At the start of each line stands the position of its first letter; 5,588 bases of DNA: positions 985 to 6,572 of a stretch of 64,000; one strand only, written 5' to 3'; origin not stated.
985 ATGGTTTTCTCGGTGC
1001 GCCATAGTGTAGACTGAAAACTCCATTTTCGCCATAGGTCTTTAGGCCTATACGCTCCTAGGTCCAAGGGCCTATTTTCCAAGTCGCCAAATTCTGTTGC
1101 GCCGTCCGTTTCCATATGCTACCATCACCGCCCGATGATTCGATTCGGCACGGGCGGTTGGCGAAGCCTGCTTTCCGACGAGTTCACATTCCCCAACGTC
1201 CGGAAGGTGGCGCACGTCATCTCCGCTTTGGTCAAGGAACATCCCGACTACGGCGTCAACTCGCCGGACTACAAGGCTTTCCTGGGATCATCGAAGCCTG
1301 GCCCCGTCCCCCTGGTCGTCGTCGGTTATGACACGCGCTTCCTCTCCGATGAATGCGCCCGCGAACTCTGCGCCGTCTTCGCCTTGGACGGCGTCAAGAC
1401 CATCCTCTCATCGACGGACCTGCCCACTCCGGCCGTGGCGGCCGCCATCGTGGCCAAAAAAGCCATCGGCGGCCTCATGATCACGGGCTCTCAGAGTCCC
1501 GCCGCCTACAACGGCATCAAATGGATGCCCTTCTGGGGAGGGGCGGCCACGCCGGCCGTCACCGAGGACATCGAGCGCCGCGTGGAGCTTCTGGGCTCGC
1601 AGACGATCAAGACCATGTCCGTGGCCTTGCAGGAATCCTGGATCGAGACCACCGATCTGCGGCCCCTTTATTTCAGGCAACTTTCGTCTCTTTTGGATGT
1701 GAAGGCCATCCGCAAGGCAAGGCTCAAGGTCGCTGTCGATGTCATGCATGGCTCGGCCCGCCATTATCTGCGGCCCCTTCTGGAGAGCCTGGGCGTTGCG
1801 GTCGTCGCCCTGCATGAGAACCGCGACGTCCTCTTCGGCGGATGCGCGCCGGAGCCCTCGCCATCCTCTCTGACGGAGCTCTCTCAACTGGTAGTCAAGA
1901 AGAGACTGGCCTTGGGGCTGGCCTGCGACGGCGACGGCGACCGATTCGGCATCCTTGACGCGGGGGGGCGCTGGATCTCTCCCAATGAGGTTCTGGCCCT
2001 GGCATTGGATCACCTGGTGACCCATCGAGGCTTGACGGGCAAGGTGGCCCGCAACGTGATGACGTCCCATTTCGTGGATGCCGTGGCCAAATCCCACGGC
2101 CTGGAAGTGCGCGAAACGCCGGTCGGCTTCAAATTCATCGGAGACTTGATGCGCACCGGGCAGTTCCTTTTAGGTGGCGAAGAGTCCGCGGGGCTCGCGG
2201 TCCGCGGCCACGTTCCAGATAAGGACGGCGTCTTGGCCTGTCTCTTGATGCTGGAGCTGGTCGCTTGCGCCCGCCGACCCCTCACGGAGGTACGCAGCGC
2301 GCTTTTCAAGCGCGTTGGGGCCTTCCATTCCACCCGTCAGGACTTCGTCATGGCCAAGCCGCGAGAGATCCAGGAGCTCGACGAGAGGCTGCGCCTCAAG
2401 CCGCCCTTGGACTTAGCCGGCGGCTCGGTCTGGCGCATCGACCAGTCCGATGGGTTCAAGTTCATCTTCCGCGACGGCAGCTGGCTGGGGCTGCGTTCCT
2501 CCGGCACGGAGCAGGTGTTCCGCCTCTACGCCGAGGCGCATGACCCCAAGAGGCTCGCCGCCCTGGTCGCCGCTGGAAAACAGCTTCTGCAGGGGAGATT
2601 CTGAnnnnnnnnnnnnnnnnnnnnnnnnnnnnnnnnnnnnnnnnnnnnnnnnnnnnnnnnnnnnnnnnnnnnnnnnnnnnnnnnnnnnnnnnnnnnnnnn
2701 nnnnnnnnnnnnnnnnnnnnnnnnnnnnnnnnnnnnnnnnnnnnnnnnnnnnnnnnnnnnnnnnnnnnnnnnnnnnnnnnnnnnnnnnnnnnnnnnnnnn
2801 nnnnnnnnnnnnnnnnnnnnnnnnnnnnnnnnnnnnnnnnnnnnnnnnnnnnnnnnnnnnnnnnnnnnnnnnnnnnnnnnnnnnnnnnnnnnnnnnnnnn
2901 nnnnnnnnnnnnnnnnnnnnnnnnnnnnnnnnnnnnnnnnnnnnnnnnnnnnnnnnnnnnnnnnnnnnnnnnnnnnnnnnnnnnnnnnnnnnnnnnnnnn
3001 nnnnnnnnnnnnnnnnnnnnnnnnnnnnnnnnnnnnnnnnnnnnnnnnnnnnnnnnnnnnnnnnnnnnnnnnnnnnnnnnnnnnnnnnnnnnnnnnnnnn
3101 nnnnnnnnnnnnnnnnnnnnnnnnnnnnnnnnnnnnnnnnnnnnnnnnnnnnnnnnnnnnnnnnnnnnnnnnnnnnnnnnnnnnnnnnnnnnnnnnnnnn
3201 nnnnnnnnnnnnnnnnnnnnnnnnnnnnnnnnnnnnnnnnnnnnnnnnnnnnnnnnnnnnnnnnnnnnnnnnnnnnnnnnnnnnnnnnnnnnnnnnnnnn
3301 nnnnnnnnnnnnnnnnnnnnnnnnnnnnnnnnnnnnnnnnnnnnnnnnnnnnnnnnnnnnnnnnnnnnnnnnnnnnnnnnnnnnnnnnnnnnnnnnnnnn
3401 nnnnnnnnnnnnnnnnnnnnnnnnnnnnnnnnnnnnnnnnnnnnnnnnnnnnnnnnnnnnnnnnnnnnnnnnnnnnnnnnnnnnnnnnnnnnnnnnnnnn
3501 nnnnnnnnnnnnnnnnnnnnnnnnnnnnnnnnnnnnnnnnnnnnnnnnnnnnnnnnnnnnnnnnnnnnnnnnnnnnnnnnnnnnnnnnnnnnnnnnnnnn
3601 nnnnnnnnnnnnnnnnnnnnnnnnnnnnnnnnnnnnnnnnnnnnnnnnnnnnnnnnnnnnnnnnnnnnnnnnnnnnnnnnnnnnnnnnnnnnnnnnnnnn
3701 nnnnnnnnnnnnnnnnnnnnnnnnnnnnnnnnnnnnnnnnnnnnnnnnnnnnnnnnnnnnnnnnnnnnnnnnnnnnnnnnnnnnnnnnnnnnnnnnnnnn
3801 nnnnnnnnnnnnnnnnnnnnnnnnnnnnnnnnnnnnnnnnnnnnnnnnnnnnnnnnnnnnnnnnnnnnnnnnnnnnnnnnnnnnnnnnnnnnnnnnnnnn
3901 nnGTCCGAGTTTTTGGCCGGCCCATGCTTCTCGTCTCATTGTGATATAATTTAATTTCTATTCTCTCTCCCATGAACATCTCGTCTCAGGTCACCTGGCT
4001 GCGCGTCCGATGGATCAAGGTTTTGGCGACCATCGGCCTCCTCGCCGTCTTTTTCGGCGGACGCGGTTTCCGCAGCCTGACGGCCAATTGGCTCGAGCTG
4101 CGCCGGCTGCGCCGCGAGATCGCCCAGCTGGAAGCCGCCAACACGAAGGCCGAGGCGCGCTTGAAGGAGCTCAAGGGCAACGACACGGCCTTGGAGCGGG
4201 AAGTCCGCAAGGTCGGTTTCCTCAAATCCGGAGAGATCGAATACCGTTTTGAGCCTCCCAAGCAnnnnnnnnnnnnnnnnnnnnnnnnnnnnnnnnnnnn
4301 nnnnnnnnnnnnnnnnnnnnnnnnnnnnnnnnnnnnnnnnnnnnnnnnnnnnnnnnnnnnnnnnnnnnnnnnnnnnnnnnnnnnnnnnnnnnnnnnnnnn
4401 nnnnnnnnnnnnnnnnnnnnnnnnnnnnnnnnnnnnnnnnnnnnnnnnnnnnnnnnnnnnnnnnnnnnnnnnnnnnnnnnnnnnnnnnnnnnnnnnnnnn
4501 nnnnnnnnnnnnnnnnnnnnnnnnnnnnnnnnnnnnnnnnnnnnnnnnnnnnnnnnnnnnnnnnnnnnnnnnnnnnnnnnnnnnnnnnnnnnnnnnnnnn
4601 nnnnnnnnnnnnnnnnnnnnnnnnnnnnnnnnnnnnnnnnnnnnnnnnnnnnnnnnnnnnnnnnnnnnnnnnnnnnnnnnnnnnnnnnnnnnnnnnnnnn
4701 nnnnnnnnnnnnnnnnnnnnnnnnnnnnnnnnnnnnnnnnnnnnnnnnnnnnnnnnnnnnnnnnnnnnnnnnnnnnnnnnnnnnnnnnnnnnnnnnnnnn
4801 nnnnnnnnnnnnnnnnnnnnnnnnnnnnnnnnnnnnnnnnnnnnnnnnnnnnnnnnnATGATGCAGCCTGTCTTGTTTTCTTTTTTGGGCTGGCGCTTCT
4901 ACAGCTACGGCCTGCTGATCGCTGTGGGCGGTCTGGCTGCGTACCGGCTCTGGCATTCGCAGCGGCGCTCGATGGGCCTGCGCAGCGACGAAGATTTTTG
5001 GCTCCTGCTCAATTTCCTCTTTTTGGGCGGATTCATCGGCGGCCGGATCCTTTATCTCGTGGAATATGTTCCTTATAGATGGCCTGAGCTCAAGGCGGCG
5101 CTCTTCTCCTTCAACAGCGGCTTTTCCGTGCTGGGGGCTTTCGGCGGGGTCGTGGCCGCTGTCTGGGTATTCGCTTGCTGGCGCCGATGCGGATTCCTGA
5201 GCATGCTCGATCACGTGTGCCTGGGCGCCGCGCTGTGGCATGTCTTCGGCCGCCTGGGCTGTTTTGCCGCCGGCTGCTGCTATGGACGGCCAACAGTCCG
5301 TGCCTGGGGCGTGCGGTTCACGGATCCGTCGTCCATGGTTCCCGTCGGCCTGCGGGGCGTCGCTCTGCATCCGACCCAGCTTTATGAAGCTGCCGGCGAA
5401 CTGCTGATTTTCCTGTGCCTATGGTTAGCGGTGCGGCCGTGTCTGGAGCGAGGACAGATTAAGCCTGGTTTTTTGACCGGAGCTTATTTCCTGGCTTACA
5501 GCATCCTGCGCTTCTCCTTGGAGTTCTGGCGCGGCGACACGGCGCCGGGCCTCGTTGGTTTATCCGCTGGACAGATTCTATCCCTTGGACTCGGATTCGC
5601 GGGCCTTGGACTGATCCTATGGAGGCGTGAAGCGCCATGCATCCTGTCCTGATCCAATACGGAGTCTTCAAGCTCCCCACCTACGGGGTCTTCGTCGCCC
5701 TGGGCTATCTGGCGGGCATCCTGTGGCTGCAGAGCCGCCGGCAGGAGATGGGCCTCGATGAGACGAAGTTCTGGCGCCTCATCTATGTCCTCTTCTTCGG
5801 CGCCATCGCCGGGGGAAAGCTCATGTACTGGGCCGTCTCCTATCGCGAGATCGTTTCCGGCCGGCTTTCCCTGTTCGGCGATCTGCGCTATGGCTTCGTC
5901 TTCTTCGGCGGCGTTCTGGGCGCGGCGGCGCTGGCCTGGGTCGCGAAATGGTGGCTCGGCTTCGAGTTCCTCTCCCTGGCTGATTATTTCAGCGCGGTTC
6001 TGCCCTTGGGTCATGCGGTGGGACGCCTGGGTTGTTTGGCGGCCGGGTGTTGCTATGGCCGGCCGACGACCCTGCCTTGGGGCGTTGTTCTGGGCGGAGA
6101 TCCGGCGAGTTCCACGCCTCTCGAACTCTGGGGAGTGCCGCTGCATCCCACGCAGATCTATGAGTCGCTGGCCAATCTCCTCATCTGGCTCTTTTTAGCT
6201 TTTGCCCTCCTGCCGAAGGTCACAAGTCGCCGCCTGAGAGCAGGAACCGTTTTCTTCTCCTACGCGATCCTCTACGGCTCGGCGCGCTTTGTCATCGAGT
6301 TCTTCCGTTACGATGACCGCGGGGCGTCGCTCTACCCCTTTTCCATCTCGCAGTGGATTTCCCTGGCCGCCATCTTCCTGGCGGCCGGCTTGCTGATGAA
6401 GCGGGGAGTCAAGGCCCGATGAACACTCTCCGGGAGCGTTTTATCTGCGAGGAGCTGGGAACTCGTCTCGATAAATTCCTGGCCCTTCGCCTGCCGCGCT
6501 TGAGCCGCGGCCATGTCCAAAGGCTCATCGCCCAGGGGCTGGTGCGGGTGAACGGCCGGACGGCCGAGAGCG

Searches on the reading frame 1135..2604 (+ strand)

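Call 64: search_protein_families(library=pfam, proteins=[window:1135-2604:+], max_evalue=0.0001)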
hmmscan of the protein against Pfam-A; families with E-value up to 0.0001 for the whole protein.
window:1135-2604:+ (489 aa): 4 families
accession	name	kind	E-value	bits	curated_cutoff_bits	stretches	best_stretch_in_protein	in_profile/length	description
PF02880.22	PGM_PMM_III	-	6.3e-28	97.7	20.7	1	283-393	2-114/115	Phosphoglucomutase/phosphomannomutase, alpha/beta/alpha domain III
PF02878.22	PGM_PMM_I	-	4.5e-26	91.6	22.5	1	59-151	41-132/138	Phosphoglucomutase/phosphomannomutase, alpha/beta/alpha domain I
PF02879.22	PGM_PMM_II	-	3.3e-24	85.8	29.3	1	179-278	3-103/103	Phosphoglucomutase/phosphomannomutase, alpha/beta/alpha domain II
PF00408.26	PGM_PMM_IV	-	9.6e-10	38.8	23.1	1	412-479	12-63/68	Phosphoglucomutase/phosphomannomutase, C-terminal domain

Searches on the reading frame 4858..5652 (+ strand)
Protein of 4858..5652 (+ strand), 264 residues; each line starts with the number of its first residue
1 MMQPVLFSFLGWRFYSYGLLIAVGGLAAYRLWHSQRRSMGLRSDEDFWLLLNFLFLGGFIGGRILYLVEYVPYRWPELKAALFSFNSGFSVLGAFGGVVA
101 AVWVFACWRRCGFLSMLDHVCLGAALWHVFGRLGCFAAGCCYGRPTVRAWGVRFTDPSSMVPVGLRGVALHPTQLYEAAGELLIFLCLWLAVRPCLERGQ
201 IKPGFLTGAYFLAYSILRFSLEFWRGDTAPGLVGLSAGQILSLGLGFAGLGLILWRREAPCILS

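Call 64: search_protein_families(library=pfam, proteins=[window:4858-5652:+], max_evalue=0.0001)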
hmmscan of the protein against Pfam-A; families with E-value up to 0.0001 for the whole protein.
window:4858-5652:+ (264 aa): 1 family
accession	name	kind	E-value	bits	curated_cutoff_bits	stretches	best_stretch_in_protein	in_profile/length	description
PF01790.23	LGT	-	4.5e-48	164.1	24.9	1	4-255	1-240/240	Prolipoprotein diacylglyceryl transferase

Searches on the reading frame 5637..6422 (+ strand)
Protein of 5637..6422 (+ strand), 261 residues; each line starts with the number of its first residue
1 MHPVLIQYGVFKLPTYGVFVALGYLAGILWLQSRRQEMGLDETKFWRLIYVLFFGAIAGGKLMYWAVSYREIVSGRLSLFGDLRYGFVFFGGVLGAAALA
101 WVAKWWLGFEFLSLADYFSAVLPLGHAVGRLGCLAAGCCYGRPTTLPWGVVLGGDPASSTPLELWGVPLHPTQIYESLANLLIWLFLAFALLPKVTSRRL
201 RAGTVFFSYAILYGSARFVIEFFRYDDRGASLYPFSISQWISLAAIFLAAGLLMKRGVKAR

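Call 64: search_protein_families(library=pfam, proteins=[window:5637-6422:+], max_evalue=0.0001)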
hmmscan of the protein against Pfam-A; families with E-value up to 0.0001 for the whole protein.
window:5637-6422:+ (261 aa): 1 family
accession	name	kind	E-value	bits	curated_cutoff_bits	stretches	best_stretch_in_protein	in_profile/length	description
PF01790.23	LGT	-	9.5e-51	172.9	24.9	1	3-254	1-239/240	Prolipoprotein diacylglyceryl transferase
